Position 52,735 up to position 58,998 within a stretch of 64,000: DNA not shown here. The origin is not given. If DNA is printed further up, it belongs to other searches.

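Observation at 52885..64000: Signalling cassette (giant PAS/GAF hybrid kinase, receiver, receiver-PP2C) followed by an 859-aa hydrolase/kinase-like/NUDT9-Nudix fusion and an IMPase-family gene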

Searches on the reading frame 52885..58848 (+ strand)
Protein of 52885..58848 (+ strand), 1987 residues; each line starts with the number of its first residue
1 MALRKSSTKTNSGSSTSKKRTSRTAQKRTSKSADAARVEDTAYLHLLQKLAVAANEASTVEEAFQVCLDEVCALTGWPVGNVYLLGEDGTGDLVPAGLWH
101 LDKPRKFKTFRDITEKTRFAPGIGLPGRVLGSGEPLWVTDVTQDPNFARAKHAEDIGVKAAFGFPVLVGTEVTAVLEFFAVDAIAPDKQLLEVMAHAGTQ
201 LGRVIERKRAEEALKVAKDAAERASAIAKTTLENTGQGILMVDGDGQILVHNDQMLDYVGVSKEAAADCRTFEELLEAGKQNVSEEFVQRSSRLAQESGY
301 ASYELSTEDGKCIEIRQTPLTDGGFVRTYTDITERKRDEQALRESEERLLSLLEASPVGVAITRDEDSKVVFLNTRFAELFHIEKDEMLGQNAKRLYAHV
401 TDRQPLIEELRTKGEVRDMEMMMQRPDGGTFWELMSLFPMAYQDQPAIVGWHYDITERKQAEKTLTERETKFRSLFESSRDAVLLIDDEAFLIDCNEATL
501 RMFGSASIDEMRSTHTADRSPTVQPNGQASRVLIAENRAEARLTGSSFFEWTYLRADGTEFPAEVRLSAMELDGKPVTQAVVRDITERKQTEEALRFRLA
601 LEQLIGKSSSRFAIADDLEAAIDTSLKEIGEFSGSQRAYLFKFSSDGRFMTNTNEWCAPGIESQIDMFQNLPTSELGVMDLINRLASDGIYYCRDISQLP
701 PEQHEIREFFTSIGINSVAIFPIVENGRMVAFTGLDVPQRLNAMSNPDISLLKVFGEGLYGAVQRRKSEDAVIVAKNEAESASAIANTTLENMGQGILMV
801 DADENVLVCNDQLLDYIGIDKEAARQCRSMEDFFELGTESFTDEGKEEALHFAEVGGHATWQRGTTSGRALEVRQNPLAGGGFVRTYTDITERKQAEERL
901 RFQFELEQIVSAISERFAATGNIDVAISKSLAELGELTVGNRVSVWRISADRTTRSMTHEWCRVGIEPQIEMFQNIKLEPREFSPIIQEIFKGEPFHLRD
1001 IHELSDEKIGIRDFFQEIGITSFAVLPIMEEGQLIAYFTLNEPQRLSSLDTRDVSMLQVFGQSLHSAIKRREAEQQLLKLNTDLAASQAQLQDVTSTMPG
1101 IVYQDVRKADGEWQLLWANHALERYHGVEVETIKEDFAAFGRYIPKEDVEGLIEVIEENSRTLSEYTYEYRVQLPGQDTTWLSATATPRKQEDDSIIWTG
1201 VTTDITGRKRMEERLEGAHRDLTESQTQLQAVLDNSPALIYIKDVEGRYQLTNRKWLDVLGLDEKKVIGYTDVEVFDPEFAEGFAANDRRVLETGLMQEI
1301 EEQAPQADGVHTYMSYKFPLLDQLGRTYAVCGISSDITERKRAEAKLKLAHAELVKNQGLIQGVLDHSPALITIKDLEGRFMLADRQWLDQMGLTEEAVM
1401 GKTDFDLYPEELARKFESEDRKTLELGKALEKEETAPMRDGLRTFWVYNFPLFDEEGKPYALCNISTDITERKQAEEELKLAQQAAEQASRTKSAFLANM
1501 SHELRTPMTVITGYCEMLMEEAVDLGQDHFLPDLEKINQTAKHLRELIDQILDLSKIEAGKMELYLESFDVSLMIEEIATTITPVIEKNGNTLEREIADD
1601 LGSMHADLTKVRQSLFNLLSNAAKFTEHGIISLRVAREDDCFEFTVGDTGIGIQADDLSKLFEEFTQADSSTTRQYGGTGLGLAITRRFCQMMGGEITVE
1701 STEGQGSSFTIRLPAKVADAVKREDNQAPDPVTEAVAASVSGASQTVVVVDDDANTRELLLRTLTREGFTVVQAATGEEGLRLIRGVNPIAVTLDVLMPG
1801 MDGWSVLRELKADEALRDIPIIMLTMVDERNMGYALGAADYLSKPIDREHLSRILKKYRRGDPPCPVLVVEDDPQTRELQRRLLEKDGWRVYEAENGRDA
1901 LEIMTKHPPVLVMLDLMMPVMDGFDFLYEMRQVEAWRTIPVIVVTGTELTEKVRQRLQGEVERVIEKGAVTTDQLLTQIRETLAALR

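Call 8: search_protein_families(library=pfam, proteins=[window:52885-58848:+], max_evalue=0.1)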
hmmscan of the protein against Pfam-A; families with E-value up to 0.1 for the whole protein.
window:52885-58848:+ (1987 aa): 16 families
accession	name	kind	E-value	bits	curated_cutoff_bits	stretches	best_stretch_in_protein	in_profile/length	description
PF08448.16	PAS_4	-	4.5e-67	223.6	23.1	6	1233-1342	1-110/110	PAS fold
PF13426.13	PAS_9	-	8.3e-47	158.2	27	5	357-457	1-103/103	PAS domain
PF12860.13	PAS_7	-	1.4e-44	151.3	27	2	790-898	1-115/115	PAS fold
PF00072.30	Response_reg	-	7.1e-44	149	30.2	2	1867-1979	1-110/111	Response regulator receiver domain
PF00989.32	PAS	-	3.2e-38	130.6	22.6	5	348-444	2-100/113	PAS fold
PF13188.13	PAS_8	-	1.7e-36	123.4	21.8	3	471-510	2-40/65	PAS domain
PF02518.31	HATPase_c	-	5.4e-29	101.3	26.4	1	1607-1716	2-110/111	Histidine kinase-, DNA gyrase B-, and HSP90-like ATPase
PF01590.32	GAF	-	3.3e-28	99.3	22.4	3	924-1067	3-132/133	GAF domain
PF13185.12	GAF_2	-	9.2e-28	97.6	28.6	3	58-206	2-136/136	GAF domain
PF00512.31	HisKA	-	7.7e-19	68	26.9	1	1493-1560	2-66/66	His Kinase A (phospho-acceptor) domain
PF08447.18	PAS_3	-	1.1e-12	48.4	25.6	1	1117-1200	3-87/89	PAS fold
PF14215.12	bHLH-MYC_N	-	3.7e-05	24.5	30.2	1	116-193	102-176/181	bHLH-MYC and R2R3-MYB transcription factors N-terminal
PF13589.12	HATPase_c_3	-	0.0027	18.2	25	1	1631-1720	22-110/137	Histidine kinase-, DNA gyrase B-, and HSP90-like ATPase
PF20161.5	VpsR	-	0.022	14.9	23.7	0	1878-1916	21-59/121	VpsR domain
PF22922.2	GAF_NLP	-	0.045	13.7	24.1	0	105-180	67-146/175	NLP protein GAF domain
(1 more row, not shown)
